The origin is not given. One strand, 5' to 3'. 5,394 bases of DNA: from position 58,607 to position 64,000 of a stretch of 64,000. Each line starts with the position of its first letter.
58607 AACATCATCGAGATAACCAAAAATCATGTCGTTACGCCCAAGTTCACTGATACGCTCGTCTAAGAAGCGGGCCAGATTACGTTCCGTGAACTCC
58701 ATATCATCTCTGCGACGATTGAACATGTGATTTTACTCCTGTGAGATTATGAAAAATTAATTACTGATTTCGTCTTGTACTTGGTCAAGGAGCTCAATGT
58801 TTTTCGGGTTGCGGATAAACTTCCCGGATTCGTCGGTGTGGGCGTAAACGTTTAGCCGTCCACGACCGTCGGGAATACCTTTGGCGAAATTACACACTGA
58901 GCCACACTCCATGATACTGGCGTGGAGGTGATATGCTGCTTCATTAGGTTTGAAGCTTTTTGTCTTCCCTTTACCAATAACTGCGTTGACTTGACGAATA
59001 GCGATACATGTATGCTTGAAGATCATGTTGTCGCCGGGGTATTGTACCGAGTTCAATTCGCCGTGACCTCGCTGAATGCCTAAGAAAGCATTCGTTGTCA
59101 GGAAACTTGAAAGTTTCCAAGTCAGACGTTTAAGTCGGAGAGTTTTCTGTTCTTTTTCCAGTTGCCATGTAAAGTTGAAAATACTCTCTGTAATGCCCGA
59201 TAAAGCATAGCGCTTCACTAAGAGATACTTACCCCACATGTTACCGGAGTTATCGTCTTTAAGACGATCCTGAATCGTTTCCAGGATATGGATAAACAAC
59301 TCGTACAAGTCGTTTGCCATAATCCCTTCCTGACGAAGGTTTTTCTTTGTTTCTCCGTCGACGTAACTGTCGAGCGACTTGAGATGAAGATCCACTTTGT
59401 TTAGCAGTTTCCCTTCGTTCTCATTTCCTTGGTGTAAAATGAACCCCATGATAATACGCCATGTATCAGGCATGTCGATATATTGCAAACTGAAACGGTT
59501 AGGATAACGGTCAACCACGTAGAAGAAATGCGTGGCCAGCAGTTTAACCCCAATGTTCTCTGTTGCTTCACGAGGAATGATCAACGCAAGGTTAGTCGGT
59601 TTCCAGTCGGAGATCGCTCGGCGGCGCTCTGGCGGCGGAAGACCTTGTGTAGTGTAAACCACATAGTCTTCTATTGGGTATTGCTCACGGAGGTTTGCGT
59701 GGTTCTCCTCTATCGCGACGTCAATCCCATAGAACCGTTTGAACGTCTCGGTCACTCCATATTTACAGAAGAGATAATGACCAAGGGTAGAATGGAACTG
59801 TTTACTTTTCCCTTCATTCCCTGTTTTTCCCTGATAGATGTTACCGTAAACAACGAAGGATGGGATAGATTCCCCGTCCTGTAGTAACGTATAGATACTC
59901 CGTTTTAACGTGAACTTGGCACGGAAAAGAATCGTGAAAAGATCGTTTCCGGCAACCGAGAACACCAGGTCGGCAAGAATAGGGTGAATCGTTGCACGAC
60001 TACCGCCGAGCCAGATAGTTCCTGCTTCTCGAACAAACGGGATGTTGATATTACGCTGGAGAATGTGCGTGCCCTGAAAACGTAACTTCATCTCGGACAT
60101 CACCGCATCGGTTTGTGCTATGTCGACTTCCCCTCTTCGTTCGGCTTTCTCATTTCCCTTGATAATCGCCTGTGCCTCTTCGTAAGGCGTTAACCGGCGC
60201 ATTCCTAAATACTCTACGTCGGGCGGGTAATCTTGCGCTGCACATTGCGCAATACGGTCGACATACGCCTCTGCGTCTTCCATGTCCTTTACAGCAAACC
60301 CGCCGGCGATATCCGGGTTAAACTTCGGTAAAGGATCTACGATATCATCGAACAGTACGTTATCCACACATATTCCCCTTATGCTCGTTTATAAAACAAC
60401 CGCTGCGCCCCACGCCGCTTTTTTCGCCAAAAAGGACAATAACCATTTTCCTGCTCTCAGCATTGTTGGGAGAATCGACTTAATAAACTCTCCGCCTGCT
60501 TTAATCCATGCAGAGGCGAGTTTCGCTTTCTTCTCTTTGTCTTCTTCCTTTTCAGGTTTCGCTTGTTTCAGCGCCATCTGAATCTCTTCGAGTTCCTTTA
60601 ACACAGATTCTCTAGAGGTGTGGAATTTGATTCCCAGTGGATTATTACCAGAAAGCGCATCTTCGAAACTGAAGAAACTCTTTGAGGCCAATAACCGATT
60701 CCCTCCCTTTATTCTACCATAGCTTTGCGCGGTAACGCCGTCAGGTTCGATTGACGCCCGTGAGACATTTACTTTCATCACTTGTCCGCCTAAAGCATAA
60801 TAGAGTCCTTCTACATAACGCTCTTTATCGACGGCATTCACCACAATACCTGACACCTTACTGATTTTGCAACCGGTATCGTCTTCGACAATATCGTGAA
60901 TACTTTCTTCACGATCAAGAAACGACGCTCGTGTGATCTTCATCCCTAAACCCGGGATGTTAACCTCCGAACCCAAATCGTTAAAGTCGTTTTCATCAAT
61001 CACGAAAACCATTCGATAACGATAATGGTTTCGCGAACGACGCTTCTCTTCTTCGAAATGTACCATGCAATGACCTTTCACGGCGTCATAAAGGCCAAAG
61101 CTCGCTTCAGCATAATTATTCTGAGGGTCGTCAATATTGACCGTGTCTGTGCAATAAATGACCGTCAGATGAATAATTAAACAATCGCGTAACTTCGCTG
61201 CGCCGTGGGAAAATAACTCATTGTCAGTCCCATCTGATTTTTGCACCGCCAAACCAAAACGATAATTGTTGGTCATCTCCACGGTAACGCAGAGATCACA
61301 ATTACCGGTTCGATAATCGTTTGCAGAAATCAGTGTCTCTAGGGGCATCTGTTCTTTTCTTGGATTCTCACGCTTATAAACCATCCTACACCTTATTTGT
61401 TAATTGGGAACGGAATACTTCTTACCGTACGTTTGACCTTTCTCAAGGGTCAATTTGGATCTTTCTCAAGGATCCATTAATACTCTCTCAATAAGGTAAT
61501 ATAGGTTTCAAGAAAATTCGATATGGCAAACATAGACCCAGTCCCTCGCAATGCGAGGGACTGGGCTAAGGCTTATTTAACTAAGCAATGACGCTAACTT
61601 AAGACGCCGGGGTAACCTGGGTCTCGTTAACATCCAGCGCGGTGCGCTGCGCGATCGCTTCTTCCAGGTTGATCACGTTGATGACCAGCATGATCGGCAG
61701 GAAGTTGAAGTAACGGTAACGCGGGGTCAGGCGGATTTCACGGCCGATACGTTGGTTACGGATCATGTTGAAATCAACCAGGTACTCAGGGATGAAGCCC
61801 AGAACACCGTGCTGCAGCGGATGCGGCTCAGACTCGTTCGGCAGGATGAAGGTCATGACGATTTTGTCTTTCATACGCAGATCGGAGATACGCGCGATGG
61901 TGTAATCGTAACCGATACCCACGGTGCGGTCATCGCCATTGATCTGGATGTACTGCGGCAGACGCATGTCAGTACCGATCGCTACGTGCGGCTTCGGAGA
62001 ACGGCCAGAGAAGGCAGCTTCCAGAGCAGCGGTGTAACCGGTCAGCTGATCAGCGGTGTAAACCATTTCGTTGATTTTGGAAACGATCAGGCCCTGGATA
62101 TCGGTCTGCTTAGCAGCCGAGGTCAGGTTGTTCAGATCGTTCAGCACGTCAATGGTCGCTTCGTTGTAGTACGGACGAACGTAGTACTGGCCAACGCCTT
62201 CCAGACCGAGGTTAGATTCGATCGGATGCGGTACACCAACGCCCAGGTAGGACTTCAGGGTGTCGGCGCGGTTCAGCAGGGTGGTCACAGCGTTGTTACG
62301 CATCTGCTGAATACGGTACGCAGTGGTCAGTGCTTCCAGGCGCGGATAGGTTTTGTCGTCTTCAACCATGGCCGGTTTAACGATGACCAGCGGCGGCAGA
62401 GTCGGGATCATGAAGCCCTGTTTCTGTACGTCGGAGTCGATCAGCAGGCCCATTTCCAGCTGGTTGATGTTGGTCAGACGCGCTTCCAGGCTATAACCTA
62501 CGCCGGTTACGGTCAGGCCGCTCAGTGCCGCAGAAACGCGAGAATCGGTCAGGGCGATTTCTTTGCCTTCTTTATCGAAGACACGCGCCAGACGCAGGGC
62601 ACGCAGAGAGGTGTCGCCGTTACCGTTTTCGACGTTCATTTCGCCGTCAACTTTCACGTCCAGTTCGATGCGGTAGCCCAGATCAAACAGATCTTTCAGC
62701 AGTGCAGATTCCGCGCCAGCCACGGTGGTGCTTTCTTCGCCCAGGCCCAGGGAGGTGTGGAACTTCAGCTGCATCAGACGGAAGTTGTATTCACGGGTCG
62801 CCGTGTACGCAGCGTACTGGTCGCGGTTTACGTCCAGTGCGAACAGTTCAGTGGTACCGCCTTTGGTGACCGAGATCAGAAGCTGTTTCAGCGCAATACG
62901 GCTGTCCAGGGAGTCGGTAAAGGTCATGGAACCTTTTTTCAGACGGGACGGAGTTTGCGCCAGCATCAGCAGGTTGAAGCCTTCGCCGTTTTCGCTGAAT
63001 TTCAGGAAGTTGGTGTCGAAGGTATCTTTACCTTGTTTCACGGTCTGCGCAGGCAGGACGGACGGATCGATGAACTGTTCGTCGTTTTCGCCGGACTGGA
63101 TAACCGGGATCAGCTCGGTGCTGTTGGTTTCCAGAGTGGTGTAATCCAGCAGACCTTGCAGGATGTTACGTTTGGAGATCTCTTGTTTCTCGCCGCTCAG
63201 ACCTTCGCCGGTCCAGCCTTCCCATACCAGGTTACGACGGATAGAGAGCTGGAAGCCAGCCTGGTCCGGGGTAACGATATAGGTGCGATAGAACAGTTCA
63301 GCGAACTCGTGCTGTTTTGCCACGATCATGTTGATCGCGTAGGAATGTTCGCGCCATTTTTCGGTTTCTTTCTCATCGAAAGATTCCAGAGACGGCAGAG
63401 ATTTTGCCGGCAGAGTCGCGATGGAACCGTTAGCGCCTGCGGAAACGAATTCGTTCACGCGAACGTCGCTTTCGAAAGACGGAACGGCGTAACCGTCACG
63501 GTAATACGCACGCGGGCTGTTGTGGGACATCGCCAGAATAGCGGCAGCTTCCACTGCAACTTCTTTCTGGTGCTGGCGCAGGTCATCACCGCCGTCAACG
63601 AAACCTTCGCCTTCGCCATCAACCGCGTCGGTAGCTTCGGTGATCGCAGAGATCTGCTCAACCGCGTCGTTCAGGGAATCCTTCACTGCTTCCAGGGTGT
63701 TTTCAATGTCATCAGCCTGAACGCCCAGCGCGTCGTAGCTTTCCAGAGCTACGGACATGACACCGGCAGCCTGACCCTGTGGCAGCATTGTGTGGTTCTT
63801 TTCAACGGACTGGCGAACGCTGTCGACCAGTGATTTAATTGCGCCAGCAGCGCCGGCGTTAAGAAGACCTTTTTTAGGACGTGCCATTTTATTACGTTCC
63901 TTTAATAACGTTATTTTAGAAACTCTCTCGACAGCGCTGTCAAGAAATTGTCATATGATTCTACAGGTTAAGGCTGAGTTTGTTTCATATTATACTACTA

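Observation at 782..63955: Recurrent TATG(T/A)(A/C)A motif placed right after terminator hairpins upstream of at least six operons, a candidate phage-RNAP promoter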

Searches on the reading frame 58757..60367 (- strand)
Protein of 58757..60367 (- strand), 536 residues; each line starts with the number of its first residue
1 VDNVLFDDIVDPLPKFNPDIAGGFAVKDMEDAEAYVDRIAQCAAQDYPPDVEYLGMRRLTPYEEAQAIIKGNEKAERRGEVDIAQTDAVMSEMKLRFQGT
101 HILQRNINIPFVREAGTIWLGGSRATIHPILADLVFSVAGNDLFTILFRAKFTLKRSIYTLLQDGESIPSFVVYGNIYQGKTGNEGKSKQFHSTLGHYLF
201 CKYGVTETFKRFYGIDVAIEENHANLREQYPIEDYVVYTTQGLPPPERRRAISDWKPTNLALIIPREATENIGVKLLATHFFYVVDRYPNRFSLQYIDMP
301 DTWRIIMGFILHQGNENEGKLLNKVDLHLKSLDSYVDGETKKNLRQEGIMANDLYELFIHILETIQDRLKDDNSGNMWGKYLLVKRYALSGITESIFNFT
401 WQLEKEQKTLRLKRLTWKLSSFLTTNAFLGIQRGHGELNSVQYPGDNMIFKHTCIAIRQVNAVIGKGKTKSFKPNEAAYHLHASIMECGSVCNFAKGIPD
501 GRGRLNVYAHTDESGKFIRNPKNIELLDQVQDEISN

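Call 61: search_solved_structures(query=window:58757-60367:-, max_evalue=0.01, show_alignments=1)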
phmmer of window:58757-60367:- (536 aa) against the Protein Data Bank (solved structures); distinct sequences matched with E-value up to 0.01: 1.
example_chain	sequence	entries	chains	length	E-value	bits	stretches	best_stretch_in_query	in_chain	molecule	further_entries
7ogp_E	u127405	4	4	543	2.4e-61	211.4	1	4-531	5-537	PHIKZ123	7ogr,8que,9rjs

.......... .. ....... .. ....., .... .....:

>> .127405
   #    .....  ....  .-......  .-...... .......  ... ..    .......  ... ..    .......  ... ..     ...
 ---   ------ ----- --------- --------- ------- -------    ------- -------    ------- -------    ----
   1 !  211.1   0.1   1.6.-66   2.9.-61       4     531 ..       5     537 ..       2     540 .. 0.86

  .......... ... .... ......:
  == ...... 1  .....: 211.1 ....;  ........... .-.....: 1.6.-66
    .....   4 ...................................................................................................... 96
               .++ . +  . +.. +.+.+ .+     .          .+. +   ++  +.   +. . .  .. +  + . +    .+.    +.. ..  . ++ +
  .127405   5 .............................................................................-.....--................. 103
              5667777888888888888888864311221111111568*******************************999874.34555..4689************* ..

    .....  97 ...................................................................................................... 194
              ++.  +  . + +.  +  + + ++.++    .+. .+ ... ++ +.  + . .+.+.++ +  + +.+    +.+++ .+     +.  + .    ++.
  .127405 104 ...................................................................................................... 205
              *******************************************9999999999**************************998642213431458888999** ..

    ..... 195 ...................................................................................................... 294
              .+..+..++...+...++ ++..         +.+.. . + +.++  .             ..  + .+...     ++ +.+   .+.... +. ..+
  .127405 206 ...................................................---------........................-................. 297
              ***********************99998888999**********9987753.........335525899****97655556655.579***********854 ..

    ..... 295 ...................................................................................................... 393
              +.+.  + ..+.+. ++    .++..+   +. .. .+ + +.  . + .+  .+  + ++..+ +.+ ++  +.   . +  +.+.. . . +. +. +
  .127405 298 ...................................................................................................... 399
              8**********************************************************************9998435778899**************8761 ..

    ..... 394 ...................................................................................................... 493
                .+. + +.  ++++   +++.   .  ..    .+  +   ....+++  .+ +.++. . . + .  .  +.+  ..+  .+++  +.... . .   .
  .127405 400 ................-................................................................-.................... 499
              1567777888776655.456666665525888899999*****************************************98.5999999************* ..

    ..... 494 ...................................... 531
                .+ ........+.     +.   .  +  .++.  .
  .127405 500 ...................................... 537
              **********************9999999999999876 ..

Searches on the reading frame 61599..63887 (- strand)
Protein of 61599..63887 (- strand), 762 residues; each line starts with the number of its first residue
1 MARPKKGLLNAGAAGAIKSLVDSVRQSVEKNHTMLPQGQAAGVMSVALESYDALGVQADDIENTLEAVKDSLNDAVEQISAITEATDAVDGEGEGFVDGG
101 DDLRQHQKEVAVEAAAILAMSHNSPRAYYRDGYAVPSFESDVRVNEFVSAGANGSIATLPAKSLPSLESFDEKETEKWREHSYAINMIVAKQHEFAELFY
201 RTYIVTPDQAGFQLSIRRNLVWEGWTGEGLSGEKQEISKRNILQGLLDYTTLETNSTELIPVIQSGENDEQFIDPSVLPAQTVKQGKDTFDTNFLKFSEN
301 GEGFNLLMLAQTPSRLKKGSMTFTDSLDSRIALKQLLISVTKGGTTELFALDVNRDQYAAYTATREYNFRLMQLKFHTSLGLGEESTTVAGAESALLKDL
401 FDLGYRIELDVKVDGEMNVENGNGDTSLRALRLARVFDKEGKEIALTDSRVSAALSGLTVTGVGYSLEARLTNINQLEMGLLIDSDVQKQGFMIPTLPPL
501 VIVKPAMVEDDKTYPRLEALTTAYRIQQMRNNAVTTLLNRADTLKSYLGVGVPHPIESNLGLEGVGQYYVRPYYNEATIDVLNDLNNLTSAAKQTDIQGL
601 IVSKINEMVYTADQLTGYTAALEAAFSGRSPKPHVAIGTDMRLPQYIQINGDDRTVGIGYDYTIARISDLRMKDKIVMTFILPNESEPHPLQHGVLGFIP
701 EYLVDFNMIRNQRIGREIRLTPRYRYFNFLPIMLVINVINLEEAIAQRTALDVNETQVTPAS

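Call 43: find_related_loci(query=window:61599-63887:-, collection=viral_contigs, flank=10000)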
Query window:61599-63887:- (762 aa) in viral_contigs; peptide patterns used: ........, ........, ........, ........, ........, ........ (x = any residue, [..] = any of these).
9 stretches matched a pattern; 4 encode a relative of the query (tblastn E <= 1e-3); 3 distinct loci.
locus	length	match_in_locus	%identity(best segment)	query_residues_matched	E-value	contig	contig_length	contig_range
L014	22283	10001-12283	91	1-762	0e+0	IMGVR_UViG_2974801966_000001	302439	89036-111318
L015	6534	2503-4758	73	1-754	0e+0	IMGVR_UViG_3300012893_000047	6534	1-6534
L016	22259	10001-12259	68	1-762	0e+0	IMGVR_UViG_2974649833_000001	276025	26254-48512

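Call 44: search_dna_similar(query=window:61599-63887:-, collection=phages, mode=protein, max_rows=45, rows=spread)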
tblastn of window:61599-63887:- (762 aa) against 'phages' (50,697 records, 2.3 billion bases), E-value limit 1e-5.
Records with a match: 212; places in all: 212; records where one place covers at least 80% of the query: 126.
Best place of each record, by identity: >=99% 1; 90-95% 10; 60-80% 10; <60% 191.
By first word of the organism name: Pseudomonas 69; Erwinia 52; Salmonella 23; Serratia 19; Ralstonia 13; Vibrio 9; Klebsiella 7; Burkholderia 4; Escherichia 4; Xanthomonas 3; and 6 more.
By host as written in the record: - 28; Erwinia amylovora 28; Pseudomonas aeruginosa 28; Erwinia amylovora ATCC 29780 18; Klebsiella pneumoniae 11; Pseudomonas aeruginosa PAO1 8; Ralstonia solanacearum 6; Salmonella enterica 5; and 48 more.
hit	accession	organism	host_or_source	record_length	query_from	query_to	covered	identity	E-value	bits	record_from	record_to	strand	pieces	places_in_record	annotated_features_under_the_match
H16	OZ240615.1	Klebsiella phage vB_KpM_Centimanus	-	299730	1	762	100%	99.9%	0e+0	1499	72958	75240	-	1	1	major head protein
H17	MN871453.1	Serratia phage KpZh_LPS_45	Klebsiella pneumoniae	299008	1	762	100%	91.3%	0e+0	1360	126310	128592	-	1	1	record has no annotation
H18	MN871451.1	Serratia phage KpYy_2_45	Klebsiella pneumoniae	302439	1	762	100%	91.2%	0e+0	1359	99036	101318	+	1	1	record has no annotation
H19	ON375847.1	Pectobacterium phage vB_ParM-25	Pectobacterium aroidearum strain MO46a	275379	1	762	100%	68.1%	0e+0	1027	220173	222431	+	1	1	major head protein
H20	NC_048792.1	Serratia phage Moabite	Serratia marcescens D1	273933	1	761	100%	68.2%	0e+0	1025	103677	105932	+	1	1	major head protein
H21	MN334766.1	Serratia phage PCH45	Serratia sp. ATCC 39006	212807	19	759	97%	49.3%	0e+0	709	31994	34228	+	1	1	hypothetical protein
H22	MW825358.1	Xanthomonas phage vB_XciM_LucasX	Xanthomonas citri 306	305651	33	750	94%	28.5%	1e-77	280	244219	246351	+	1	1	hypothetical protein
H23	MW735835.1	Pseudomonas phage pPa_SNUABM_DT01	Pseudomonas aeruginosa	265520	113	753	84%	29.4%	5e-60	227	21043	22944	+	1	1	putative major capsid protein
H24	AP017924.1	Ralstonia phage RP12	Ralstonia solanacearum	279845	165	760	78%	29.8%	3e-67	248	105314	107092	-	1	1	putative major head protein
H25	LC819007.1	Ralstonia phage FLC4-3B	Ralstonia pseudosolanacearum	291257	165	760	78%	29.0%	3e-62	233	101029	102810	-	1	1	putative major head protein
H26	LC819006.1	Ralstonia phage FLC4-11C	Ralstonia pseudosolanacearum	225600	166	759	78%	28.1%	7e-52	202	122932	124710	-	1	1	putative major head protein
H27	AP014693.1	Ralstonia phage RSL2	-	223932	166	759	78%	27.9%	2e-52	203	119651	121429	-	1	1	hypothetical protein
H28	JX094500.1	Cronobacter phage CR5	Cronobacter sakazakii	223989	110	750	84%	25.1%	9e-37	155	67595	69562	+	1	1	putative major capsid protein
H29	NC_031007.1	Erwinia phage vB_EamM_EarlPhillipIV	Erwinia amylovora ATCC 29780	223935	110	750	84%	24.9%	1e-36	155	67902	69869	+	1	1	major head protein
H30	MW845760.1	Erwinia phage pEa_SNUABM_37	Erwinia amylovora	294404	186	744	73%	28.1%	1e-42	173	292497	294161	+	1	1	hypothetical protein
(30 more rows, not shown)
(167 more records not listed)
